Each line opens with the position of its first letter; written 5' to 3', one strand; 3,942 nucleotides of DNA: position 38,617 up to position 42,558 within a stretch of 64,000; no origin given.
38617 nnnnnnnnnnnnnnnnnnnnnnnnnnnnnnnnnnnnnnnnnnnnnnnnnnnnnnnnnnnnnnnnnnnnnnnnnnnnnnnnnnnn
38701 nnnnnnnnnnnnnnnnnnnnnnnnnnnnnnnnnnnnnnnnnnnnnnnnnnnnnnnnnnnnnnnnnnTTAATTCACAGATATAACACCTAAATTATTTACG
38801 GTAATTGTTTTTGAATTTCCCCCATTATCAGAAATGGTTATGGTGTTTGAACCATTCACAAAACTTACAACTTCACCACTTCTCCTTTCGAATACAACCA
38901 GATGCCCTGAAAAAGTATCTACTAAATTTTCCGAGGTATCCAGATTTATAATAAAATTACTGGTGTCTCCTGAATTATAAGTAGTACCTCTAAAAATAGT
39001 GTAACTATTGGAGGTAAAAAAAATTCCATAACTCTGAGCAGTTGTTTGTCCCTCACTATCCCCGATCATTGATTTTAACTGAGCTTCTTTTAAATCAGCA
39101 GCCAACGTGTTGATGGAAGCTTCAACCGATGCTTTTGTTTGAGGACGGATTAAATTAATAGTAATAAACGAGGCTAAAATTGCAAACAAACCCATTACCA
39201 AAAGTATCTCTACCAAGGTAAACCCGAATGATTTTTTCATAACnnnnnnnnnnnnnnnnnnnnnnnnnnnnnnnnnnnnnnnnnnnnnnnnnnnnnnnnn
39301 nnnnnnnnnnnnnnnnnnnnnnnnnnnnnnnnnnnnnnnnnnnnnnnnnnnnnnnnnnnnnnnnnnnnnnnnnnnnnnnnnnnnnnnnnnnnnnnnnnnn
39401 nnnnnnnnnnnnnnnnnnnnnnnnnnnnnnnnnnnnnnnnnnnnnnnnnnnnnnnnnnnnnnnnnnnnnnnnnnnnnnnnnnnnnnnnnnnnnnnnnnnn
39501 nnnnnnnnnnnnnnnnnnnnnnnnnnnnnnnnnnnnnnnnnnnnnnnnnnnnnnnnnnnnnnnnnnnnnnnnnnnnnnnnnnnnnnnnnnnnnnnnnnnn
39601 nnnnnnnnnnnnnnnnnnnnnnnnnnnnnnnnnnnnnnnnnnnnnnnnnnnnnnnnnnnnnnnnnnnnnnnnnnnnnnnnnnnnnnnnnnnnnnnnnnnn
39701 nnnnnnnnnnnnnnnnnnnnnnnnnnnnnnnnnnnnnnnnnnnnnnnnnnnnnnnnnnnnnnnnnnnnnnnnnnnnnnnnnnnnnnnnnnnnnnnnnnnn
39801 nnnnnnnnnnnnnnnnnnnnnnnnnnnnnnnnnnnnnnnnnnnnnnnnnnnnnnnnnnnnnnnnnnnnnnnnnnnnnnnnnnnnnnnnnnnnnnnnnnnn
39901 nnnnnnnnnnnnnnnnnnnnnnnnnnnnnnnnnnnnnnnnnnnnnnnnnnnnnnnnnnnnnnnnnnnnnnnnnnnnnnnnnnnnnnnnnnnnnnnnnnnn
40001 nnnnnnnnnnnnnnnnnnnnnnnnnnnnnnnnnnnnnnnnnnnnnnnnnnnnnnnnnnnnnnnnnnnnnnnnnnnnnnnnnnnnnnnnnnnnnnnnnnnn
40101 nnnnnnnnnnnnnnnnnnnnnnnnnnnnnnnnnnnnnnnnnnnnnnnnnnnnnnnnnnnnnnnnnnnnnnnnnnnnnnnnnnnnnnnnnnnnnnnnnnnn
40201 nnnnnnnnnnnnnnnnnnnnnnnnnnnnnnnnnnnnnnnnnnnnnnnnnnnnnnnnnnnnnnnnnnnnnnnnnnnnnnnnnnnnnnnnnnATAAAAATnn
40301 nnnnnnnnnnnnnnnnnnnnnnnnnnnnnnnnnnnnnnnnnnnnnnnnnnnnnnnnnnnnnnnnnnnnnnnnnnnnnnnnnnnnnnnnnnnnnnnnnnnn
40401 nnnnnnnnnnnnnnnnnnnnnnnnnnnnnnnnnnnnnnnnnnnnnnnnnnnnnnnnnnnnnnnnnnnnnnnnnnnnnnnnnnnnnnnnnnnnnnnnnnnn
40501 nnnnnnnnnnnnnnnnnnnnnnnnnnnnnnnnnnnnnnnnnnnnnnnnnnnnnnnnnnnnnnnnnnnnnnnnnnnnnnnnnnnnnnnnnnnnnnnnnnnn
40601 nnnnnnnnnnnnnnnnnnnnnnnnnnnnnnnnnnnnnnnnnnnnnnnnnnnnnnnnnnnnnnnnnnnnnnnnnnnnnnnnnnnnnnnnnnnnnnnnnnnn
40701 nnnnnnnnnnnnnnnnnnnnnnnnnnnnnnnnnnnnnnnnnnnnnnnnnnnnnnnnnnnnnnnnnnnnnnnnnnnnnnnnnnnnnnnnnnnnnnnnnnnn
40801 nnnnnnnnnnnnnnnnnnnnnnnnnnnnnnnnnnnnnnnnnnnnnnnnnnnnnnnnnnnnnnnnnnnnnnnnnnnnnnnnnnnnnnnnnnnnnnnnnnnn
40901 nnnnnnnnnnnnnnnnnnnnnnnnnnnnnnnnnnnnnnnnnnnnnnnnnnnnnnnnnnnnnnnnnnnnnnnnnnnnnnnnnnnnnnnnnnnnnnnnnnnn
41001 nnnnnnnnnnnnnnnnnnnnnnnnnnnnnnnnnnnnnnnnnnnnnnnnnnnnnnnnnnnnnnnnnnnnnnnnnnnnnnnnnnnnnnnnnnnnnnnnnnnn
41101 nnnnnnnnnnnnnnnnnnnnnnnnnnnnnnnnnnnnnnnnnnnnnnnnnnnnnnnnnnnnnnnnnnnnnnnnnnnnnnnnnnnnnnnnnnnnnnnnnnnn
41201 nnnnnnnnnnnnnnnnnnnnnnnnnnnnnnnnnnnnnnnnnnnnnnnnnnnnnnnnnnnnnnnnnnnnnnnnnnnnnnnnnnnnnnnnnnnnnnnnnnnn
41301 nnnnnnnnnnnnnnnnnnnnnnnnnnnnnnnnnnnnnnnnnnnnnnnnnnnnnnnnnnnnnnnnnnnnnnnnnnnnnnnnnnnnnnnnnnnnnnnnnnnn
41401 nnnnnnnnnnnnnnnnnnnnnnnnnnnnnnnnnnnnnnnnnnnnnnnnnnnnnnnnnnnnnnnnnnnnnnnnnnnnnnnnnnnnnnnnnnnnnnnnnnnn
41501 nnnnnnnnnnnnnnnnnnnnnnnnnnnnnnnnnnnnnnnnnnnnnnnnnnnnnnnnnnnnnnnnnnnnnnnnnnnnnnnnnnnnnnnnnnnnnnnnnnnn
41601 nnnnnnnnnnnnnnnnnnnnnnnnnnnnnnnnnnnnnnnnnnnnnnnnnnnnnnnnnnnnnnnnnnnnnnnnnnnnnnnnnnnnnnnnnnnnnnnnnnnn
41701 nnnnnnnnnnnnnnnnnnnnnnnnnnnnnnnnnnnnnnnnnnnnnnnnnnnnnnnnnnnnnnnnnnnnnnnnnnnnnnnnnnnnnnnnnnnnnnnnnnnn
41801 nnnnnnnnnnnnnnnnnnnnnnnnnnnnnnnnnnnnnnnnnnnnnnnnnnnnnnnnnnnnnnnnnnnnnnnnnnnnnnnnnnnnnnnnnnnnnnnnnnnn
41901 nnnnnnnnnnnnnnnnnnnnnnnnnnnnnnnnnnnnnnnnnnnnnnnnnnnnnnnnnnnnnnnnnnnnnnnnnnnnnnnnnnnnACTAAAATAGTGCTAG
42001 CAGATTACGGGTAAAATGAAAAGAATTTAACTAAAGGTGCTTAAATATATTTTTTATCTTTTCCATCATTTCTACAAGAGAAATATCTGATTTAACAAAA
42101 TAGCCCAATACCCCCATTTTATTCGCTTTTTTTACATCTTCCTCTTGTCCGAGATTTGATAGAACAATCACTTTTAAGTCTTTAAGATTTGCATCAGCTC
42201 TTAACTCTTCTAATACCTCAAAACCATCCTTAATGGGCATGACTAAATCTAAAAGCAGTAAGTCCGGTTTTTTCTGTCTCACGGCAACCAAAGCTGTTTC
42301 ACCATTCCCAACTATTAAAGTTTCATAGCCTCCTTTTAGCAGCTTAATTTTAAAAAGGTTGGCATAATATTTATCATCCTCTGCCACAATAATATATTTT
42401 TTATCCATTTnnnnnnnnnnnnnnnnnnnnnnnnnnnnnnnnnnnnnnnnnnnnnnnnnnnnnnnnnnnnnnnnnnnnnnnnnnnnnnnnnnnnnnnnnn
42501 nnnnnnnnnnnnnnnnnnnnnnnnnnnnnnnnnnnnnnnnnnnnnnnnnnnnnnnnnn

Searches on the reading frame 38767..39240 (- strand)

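Call 36: search_protein_families(library=pfam, proteins=[window:38767-39240:-], max_evalue=0.001)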
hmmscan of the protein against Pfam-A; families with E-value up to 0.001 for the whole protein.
window:38767-39240:- (157 aa): 1 family
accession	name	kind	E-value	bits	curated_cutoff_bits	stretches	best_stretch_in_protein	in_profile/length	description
PF07963.17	N_methyl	-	3.7e-06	26.7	21.2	1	1-26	1-26/27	Prokaryotic N-terminal methylation motif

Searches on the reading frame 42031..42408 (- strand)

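Call 48: search_protein_families(library=pfam, proteins=[window:42031-42408:-], max_evalue=0.0001)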
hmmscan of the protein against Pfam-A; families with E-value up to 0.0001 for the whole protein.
window:42031-42408:- (125 aa): 1 family
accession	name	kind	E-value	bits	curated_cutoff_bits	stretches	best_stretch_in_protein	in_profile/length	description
PF00072.30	Response_reg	-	7e-18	65.3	30.2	1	6-116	1-108/111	Response regulator receiver domain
